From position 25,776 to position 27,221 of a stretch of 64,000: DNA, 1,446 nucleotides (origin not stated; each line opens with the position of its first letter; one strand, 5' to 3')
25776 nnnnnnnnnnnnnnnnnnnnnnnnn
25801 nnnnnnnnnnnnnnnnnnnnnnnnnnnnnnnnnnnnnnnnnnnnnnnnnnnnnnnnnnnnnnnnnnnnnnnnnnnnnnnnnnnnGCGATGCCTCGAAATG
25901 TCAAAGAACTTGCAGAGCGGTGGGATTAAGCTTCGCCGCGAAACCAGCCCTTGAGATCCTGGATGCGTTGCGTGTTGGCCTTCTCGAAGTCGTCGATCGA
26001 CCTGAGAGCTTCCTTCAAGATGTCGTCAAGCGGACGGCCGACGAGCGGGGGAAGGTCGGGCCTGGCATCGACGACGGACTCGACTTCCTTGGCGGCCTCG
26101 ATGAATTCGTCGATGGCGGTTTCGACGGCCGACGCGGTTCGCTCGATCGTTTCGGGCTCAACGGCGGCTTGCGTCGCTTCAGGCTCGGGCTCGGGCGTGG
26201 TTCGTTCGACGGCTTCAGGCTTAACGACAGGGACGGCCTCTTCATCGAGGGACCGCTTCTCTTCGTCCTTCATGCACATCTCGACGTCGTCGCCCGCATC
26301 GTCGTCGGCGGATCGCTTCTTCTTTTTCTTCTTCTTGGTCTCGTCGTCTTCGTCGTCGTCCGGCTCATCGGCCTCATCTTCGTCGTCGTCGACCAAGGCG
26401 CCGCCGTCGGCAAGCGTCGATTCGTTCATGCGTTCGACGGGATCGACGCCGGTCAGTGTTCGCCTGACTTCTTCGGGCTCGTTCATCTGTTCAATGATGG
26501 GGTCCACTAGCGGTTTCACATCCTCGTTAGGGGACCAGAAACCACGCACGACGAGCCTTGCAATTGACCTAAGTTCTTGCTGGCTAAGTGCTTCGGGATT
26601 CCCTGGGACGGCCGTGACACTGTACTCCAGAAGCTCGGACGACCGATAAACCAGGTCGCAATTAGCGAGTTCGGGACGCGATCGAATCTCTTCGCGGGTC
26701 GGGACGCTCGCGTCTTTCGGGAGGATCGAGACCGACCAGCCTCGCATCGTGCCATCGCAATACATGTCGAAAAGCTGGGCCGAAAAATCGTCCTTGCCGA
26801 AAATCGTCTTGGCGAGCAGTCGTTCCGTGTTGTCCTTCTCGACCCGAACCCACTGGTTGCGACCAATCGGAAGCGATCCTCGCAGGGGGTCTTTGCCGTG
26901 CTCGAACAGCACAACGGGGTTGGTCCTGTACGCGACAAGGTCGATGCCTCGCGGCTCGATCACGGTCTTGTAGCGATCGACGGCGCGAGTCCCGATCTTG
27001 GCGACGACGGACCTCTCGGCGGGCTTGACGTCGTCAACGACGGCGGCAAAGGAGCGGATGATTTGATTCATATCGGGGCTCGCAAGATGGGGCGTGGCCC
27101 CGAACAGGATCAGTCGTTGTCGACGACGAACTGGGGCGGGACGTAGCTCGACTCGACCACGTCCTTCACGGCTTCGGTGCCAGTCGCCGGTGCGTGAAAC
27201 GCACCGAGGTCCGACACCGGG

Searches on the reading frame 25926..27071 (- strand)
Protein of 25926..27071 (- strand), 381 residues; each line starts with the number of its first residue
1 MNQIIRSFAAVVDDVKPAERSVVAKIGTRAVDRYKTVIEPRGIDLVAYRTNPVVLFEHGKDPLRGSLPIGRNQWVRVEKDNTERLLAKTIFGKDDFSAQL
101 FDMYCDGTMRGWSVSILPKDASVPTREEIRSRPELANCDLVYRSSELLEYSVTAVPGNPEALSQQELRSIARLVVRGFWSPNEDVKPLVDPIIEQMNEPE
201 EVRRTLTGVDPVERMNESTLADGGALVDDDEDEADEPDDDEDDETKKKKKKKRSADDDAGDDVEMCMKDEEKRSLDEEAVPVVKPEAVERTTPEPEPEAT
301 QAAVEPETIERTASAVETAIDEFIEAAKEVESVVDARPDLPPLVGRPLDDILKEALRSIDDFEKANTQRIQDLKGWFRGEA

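Call 7: search_protein_families(library=phrogs, proteins=[window:25926-27071:-], max_evalue=0.001)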
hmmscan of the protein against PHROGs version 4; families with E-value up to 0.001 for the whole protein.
window:25926-27071:- (381 aa): 1 family
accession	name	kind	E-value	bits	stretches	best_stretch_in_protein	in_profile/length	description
phrog_11321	-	unknown function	6.4e-13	49.8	1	29-163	10-136/327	-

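Call 8: search_protein_families(library=pfam, proteins=[window:25926-27071:-], max_evalue=0.001)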
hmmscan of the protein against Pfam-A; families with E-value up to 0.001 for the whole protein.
window:25926-27071:- (381 aa): 0 families

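Call 43: search_protein_families(library=pfam, proteins=[window:25926-27071:-], max_evalue=10)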
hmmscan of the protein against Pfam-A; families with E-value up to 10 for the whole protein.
window:25926-27071:- (381 aa): 3 families
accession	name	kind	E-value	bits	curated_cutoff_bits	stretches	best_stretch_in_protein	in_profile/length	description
PF16134.10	THOC2_N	-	0.0075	15.4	27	1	169-256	276-363/632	THO complex subunit 2 N-terminus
PF05104.17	Rib_recp_KP_reg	-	0.24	12.9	25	1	239-322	30-108/141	Ribosome receptor lysine/proline rich region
PF02724.19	CDC45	-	2.5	6.7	34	1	228-277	145-195/624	CDC45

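Call 45: search_solved_structures(query=window:25926-27071:-, max_evalue=10, show_alignments=2)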
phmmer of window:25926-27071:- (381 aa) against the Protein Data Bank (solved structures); distinct sequences matched with E-value up to 10: 31.
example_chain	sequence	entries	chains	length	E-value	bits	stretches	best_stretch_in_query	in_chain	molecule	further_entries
5mfl_A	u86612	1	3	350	4.7e-05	26.3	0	327-371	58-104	(KR)5_GS10_YIIIM6AII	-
5mfm_A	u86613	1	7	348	5.3e-05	26.1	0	327-371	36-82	YIIIM6AII_GS11_(KR)5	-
5mfm_C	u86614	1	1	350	5.4e-05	26.1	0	327-371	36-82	Importin subunit alpha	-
6s9p_A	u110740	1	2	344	0.00015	24.6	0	328-371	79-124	internal Lock2 fused to target peptide KRKAKITWKR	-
5mfd_A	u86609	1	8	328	0.00016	24.5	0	327-371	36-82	YIIIM''6AII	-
5aei_A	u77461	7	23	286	0.00033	23.5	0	327-371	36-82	DESIGNED ARMADILLO REPEAT PROTEIN YIIIM5AII | YIIIM5AII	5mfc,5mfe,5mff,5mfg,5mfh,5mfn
6sa7_A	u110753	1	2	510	0.00062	22.6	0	325-371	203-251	DARPin-Armadillo fusion C8long83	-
6s9o_A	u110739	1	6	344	0.00083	22.2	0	327-371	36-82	designed Armadillo repeat protein with internal Lock1 fused to target peptide KRKRKLKFKR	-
4plq_A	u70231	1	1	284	0.00097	21.9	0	327-371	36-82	Arm00011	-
4pls_A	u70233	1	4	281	0.00099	21.9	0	327-371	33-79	Arm00010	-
6sa8_A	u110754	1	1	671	0.0011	21.8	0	326-371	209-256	ring-like DARPin-Armadillo fusion H83_D01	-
4plr_A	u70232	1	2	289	0.0011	21.7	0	327-371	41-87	Arm00008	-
4v3o_A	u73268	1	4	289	0.0013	21.5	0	327-371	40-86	YIII_M5_AII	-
4db8_A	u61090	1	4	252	0.0019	21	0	310-371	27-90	Armadillo-repeat Protein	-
4v3r_A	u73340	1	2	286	0.0019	21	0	327-371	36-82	YIII_M5_AII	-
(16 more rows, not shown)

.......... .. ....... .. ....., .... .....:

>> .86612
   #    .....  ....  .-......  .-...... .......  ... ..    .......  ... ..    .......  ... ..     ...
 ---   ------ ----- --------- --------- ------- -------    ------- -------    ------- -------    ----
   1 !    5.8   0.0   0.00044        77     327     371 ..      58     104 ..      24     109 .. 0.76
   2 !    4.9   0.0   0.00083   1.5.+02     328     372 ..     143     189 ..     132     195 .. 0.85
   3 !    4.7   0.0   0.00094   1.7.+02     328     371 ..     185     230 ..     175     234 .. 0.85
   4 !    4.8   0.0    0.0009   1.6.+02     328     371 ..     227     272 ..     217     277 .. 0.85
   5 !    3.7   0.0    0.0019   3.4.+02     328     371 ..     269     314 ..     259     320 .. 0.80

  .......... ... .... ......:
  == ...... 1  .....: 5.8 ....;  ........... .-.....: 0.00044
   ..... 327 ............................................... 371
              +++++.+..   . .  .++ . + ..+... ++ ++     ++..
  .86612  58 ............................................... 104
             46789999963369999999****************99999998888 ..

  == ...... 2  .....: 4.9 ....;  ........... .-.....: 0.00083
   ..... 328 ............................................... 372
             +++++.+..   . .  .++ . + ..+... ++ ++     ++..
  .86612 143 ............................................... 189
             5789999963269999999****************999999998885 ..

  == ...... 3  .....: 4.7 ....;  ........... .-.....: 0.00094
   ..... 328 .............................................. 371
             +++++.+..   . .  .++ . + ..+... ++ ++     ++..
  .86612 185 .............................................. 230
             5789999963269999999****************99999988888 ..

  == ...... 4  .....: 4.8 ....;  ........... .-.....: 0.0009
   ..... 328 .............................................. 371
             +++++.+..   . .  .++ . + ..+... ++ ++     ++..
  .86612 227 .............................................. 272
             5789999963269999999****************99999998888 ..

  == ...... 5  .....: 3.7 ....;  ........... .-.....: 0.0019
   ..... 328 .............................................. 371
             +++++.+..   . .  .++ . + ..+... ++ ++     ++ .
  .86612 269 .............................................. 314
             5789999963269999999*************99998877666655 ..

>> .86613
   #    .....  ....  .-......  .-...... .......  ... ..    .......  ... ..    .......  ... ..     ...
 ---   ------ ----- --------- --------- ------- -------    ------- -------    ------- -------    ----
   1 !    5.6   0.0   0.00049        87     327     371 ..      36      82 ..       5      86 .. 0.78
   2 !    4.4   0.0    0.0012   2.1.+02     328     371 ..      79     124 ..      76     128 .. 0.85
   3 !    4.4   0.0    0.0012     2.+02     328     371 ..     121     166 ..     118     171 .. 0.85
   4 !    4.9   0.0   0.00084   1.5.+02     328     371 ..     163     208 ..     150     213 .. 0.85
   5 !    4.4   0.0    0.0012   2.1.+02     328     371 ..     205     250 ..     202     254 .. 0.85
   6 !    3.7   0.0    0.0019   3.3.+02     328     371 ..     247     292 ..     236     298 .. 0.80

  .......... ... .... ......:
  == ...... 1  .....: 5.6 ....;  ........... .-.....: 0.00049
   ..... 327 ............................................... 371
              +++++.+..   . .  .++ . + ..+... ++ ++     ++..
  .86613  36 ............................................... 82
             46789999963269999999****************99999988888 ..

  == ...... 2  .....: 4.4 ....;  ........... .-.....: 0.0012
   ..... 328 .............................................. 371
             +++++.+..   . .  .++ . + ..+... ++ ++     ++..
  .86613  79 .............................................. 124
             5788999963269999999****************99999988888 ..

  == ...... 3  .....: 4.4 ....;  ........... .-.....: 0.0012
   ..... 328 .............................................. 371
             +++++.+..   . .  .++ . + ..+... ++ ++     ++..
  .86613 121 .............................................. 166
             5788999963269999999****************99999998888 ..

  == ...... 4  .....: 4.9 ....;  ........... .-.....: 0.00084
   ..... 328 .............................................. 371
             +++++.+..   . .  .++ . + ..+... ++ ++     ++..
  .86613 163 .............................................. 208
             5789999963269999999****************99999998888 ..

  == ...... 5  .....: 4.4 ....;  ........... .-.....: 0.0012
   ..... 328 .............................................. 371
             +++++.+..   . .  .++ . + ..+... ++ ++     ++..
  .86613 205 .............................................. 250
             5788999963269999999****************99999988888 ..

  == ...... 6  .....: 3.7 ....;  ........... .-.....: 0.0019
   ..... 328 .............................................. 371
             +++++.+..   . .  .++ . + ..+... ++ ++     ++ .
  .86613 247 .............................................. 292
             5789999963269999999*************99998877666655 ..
